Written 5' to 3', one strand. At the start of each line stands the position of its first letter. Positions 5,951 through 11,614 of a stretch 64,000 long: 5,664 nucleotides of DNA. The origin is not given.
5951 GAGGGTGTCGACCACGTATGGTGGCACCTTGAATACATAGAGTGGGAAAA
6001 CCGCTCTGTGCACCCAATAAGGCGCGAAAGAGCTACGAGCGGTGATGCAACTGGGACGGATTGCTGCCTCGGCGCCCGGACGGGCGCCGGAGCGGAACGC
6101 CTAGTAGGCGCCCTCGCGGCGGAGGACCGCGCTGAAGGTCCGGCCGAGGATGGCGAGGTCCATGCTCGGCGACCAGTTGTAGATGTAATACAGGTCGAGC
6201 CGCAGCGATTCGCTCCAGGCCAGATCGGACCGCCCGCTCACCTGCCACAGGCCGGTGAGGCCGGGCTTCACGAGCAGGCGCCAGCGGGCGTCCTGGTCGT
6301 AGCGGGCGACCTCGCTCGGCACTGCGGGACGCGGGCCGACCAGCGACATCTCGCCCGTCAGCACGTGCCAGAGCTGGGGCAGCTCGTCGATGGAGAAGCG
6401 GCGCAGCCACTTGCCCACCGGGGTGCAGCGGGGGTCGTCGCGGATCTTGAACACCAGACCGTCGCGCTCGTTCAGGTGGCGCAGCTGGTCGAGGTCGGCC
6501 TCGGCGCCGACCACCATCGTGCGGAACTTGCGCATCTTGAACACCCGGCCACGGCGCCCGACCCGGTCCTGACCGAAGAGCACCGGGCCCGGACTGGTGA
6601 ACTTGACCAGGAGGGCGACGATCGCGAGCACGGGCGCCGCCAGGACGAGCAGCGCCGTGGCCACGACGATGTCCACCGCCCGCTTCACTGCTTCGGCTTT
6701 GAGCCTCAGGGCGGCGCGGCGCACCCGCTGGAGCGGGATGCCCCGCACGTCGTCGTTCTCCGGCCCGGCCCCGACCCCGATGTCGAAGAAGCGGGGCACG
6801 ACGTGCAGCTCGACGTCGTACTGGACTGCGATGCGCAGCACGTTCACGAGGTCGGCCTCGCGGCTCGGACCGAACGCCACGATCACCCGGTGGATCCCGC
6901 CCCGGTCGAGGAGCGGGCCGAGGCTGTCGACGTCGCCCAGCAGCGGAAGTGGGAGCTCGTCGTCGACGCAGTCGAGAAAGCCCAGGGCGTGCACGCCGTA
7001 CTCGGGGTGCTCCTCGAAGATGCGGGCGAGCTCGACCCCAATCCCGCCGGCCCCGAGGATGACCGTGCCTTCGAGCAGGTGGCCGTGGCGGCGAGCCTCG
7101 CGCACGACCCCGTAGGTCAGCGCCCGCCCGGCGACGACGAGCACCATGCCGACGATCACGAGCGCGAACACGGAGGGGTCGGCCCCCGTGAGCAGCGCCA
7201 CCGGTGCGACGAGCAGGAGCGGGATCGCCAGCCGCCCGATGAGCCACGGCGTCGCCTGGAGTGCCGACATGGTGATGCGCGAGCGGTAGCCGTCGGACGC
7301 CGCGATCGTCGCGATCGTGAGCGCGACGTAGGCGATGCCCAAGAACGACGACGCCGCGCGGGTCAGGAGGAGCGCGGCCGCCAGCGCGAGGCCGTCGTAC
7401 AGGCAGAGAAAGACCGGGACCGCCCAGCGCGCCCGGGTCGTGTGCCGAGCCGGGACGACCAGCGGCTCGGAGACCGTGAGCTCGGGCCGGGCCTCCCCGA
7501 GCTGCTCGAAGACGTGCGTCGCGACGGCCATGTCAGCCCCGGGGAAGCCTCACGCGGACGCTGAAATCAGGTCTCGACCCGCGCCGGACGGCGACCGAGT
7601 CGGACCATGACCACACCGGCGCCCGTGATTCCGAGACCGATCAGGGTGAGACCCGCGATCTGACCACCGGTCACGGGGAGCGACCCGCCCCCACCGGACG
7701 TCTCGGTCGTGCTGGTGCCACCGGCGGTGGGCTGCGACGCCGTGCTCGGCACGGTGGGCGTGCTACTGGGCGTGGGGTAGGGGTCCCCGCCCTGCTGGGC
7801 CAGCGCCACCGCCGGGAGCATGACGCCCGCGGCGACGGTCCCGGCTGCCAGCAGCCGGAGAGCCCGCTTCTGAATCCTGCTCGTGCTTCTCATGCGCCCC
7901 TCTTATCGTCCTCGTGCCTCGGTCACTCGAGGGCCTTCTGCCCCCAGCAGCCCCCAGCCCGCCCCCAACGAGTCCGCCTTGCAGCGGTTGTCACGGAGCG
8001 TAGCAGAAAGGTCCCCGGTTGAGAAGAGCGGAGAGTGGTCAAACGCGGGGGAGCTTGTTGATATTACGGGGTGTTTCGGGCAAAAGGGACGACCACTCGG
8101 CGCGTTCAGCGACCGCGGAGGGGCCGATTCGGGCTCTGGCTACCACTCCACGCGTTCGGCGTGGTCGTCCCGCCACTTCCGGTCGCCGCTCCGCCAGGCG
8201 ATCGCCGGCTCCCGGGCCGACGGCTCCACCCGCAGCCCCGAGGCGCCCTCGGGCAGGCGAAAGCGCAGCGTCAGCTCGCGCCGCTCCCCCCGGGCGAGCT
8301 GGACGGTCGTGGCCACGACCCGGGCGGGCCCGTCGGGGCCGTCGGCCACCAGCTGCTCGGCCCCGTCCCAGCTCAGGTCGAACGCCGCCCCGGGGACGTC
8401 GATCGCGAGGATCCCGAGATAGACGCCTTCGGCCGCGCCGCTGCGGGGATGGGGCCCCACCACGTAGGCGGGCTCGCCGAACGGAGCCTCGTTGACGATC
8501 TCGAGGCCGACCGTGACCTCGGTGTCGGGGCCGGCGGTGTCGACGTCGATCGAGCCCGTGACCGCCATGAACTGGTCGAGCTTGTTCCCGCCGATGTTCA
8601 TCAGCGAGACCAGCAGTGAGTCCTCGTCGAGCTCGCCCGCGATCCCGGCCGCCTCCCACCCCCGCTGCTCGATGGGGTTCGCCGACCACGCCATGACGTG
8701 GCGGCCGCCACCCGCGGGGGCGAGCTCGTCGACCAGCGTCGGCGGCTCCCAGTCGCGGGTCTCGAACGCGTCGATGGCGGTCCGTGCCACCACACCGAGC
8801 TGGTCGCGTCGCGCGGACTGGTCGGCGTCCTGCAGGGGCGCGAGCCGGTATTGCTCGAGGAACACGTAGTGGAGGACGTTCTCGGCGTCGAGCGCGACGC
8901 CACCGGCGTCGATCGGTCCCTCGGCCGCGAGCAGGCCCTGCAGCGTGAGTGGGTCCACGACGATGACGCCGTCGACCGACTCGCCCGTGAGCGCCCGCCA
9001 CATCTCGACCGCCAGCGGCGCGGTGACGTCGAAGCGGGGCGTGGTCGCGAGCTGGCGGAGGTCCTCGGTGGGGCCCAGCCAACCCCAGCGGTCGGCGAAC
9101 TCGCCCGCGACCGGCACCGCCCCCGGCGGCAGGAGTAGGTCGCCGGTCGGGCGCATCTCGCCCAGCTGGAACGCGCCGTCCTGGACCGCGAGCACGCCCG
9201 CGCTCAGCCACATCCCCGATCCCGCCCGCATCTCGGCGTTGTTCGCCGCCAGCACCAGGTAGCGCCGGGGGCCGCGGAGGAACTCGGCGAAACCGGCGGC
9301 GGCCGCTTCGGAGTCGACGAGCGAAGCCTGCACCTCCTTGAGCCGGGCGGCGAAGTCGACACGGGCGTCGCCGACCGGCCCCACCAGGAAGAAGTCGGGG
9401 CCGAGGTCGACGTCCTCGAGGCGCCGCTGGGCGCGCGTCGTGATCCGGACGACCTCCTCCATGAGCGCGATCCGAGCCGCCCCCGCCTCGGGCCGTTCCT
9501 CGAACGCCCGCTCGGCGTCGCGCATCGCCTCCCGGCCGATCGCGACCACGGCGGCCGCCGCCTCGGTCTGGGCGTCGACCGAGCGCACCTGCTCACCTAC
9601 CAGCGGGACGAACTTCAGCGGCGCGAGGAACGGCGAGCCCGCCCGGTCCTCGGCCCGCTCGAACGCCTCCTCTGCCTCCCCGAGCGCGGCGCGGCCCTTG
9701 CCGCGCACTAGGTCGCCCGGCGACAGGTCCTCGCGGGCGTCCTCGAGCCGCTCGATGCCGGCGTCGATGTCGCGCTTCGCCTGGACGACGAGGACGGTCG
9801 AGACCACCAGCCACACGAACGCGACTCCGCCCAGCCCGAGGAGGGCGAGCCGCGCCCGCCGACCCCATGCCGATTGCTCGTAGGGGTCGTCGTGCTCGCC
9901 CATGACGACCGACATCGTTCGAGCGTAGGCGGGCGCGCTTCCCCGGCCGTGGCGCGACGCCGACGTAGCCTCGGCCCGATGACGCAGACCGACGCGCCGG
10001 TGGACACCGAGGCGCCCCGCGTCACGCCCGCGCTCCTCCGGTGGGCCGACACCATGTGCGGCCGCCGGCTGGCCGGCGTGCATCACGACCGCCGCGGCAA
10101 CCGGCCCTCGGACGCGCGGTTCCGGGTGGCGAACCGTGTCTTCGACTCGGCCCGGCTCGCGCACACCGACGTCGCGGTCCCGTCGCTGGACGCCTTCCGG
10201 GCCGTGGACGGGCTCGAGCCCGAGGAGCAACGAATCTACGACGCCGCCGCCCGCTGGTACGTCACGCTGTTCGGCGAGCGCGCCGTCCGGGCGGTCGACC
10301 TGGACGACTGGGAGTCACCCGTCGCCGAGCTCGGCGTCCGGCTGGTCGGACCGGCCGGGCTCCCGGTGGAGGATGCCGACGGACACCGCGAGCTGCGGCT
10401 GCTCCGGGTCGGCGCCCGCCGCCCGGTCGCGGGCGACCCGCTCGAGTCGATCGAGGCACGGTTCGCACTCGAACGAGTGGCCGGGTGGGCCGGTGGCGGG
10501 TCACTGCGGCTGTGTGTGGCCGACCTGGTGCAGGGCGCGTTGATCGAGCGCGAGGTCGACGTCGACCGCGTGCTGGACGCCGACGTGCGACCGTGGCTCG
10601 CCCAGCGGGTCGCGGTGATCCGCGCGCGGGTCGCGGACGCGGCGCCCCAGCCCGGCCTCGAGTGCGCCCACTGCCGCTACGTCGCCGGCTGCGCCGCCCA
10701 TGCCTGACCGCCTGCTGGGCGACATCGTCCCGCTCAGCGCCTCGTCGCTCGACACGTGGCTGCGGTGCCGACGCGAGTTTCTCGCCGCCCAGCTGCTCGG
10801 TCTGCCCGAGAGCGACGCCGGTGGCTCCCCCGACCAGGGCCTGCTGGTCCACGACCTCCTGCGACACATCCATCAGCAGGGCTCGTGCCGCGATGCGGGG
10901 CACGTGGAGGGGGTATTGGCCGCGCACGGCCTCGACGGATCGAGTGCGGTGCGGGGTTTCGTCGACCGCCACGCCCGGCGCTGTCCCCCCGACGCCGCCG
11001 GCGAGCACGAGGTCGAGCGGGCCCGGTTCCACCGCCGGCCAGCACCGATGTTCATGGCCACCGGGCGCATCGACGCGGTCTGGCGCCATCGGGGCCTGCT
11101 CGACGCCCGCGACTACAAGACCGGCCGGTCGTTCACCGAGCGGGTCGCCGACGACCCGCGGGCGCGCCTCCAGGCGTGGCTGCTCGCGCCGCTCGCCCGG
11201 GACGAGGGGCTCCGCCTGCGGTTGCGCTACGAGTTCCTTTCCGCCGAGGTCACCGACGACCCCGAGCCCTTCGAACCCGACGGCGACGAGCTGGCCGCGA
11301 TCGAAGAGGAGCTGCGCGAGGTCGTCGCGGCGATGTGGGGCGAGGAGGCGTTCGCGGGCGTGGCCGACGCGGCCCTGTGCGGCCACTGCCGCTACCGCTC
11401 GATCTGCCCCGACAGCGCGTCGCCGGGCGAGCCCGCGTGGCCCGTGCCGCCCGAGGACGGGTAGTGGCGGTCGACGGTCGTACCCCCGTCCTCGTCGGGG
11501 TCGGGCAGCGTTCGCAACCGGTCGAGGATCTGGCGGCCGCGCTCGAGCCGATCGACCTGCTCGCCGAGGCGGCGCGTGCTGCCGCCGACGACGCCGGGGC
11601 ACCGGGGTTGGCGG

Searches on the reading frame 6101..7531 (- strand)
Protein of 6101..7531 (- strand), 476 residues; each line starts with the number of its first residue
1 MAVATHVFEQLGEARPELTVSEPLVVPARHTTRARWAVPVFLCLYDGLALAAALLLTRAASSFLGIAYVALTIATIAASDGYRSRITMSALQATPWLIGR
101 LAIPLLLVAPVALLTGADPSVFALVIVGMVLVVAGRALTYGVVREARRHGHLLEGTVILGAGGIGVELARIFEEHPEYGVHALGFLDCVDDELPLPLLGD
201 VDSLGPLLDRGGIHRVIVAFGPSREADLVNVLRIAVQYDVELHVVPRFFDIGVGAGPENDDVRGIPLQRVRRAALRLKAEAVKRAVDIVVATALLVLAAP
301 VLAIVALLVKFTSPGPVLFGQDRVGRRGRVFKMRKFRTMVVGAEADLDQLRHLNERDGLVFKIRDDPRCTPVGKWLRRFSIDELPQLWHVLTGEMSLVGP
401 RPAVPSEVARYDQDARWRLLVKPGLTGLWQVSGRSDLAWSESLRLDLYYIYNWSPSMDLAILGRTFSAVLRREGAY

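Call 25: search_protein_families(library=pfam, proteins=[window:6101-7531:-], max_evalue=0.001)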
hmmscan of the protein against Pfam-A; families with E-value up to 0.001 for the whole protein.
window:6101-7531:- (476 aa): 2 families
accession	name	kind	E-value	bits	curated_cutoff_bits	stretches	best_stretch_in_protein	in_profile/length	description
PF02397.22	Bac_transf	-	2.6e-65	219.7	27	1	283-470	1-178/179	Bacterial sugar transferase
PF13727.12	CoA_binding_3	-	6.6e-08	33.2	25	1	125-245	52-174/175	CoA-binding domain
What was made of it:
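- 6101..7531 (-): WbaP-like large monotopic PGT (CoA_binding_3 + Bac_transf), about 600 bp from the unfused DUF4012 gene. Pfam PF02397 E=2.6e-65 (call 25).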

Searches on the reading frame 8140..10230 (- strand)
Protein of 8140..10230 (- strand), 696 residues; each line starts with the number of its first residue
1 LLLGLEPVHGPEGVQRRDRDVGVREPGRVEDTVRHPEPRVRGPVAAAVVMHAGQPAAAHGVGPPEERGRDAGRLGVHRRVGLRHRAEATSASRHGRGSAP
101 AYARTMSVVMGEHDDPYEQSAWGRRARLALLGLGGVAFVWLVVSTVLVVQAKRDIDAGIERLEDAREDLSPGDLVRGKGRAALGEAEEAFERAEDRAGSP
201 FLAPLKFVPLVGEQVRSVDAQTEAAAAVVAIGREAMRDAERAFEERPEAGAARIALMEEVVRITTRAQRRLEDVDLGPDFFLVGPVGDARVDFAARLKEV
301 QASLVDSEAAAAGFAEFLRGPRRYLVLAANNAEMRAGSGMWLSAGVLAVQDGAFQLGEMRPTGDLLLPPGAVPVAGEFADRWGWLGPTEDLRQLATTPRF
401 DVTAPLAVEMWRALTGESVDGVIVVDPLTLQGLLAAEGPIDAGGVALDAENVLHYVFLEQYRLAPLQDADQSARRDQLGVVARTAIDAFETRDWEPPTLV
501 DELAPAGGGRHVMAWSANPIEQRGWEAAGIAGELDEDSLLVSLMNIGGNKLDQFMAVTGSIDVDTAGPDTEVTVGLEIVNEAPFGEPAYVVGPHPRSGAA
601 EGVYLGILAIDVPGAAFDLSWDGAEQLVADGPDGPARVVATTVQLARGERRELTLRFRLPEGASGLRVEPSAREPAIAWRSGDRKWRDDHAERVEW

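Call 25: search_protein_families(library=pfam, proteins=[window:8140-10230:-], max_evalue=0.001)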
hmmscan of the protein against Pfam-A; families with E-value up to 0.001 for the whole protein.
window:8140-10230:- (696 aa): 1 family
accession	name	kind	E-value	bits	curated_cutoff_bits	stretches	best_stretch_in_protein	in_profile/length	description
PF13196.11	DUF4012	-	6.6e-31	108.2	28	1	320-461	2-144/144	Protein of unknown function (DUF4012)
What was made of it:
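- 8140..9915 (-): Second, unfused DUF4012 gene (single TM anchor) in a separate Wzy/Wzz-type cluster. Pfam E=6.6e-31 (call 25).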

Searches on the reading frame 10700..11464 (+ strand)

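Call 25: search_protein_families(library=pfam, proteins=[window:10700-11464:+], max_evalue=0.001)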
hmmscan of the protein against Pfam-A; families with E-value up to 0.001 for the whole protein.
window:10700-11464:+ (254 aa): 1 family
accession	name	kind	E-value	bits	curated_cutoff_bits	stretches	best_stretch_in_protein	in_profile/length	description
PF12705.13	PDDEXK_1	-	1.8e-23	84.2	22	1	12-237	2-247/247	PD-(D/E)XK nuclease superfamily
